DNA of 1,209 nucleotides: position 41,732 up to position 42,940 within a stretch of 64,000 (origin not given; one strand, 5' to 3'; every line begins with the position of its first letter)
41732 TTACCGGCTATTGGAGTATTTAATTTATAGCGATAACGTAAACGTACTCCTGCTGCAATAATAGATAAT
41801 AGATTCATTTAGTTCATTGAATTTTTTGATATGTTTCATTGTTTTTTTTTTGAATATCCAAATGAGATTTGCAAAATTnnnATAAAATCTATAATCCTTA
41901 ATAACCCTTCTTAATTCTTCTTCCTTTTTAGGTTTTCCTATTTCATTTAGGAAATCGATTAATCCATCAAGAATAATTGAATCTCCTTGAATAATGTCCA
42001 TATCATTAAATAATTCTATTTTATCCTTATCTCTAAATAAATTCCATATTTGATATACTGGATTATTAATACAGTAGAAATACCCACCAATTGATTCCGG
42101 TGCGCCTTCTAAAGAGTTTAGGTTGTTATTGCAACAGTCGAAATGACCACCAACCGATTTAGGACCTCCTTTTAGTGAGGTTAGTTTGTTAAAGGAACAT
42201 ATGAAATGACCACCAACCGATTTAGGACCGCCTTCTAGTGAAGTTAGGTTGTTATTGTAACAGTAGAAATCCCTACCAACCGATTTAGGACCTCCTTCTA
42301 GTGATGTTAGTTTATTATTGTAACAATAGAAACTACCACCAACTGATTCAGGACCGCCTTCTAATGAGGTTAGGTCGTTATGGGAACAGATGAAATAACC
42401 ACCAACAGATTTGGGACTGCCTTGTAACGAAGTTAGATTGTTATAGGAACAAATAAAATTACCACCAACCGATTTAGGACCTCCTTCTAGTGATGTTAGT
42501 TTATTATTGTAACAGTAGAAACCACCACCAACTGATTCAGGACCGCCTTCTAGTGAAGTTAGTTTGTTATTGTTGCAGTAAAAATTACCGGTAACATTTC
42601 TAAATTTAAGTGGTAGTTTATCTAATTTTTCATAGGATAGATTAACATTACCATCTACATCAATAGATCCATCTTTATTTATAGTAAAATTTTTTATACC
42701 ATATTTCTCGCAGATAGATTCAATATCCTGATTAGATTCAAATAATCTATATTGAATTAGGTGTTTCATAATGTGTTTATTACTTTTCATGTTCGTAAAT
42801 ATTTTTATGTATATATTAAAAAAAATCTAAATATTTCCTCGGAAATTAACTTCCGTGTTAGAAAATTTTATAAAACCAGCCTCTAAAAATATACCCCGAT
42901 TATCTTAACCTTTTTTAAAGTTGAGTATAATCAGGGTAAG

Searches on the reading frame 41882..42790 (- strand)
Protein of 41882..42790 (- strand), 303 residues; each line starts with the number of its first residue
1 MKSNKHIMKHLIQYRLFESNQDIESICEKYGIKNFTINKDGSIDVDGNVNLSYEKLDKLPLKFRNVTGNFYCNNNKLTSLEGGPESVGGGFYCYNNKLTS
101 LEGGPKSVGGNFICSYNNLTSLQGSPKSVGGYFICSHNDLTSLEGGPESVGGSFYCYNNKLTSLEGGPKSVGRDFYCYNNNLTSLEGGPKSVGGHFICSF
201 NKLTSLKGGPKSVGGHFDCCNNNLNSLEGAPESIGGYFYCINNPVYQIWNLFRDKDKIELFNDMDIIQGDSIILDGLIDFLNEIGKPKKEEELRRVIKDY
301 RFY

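Call 9: search_protein_families(library=pfam, proteins=[window:41882-42790:-], max_evalue=0.001)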
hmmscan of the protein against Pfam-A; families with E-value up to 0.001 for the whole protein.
window:41882-42790:- (303 aa): 1 family
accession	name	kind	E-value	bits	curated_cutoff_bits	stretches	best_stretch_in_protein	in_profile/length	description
PF12799.13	LRR_4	-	1.1e-05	25.9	27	0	175-204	6-26/44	Leucine Rich repeats (2 copies)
